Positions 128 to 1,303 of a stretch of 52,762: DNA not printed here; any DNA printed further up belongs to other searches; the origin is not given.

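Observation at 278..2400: tyrS translationally coupled to a prephenate dehydratase lacking the ESRP feedback motif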

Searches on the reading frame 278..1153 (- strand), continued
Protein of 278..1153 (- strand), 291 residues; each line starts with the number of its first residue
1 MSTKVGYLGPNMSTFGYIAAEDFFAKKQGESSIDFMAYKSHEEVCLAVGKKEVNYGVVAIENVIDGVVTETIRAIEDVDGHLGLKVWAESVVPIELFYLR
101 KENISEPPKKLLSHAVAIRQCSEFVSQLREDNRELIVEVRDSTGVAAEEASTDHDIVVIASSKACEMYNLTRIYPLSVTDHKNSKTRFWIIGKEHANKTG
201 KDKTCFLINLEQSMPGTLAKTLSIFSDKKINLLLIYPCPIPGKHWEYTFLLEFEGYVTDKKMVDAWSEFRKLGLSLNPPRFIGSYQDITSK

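Call 70: find_encoding_contigs(protein=P0088, flank=10000, max_places=1)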
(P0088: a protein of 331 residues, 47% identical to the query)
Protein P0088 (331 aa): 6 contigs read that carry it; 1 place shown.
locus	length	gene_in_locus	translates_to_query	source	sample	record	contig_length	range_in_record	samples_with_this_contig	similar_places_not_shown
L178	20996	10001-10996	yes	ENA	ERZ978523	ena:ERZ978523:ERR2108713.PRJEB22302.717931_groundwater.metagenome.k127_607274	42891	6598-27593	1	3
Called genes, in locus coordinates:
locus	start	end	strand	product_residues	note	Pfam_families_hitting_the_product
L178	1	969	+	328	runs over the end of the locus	PF01073:3Beta_HSD, PF01370:Epimerase, PF02719:Polysacc_synt_2, PF04321:RmlD_sub_bind, PF13460:NAD_binding_10 (weak), PF16363:GDP_Man_Dehyd, PF07993:NAD_binding_4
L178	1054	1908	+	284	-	PF01177:Asp_Glu_race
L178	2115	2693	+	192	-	-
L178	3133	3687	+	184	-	PF13238:AAA_18 (weak), PF13521:AAA_28 (weak), PF02223:Thymidylate_kin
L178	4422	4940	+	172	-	PF06114:Peptidase_M78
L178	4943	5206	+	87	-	-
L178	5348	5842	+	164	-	-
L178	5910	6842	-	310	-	PF01546:Peptidase_M20, PF07687:M20_dimer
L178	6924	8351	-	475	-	PF03074:GCS (faint), PF04107:GCS2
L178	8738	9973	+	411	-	PF00579:tRNA-synt_1b, PF22421:SYY_C-terminal (weak)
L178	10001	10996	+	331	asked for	PF00800:PDT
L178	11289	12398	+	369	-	PF00850:Hist_deacetyl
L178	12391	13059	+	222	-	-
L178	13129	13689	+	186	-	-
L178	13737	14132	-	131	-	PF27765:UCP032817-like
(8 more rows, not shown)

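Call 71: find_encoding_contigs(protein=P0087, flank=10000, max_places=1)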
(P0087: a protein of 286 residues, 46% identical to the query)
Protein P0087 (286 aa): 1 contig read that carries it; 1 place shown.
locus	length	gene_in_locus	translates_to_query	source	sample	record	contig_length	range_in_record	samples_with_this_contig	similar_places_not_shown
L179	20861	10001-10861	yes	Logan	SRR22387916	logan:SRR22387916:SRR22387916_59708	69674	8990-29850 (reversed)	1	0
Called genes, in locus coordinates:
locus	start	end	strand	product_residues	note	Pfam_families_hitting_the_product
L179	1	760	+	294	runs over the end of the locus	PF00768:Peptidase_S11, PF13354:Beta-lactamase2 (weak)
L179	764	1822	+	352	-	PF00953:Glycos_transf_4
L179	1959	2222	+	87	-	PF01541:GIY-YIG, PF10544:T5orf172 (weak)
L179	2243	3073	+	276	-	-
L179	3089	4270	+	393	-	PF22694:CtpB_N-like (weak), PF00595:PDZ, PF13180:PDZ_2, PF17820:PDZ_6, PF03572:Peptidase_S41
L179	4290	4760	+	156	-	PF01281:Ribosomal_L9_N, PF03948:Ribosomal_L9_C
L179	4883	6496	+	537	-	PF06418:CTP_synth_N, PF00117:GATase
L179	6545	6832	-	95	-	PF01016:Ribosomal_L27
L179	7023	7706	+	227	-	PF01255:Prenyltransf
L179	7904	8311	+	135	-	-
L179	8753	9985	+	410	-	PF00579:tRNA-synt_1b, PF22421:SYY_C-terminal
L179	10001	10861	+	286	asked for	PF00800:PDT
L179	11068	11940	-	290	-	-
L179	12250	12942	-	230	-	PF01177:Asp_Glu_race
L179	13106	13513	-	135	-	-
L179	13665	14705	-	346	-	PF00586:AIRS, PF02769:AIRS_C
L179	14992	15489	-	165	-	PF00961:LAGLIDADG_1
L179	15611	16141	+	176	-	PF13302:Acetyltransf_3, PF13420:Acetyltransf_4, PF00583:Acetyltransf_1, PF13673:Acetyltransf_10, PF13508:Acetyltransf_7, PF08445:FR47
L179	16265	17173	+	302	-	PF00892:EamA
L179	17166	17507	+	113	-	PF01687:Flavokinase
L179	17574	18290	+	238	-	PF01590:GAF, PF13185:GAF_2, PF13492:GAF_3, PF03861:ANTAR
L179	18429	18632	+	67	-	-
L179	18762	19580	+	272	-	PF00696:AA_kinase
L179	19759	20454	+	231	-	-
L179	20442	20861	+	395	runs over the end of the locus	-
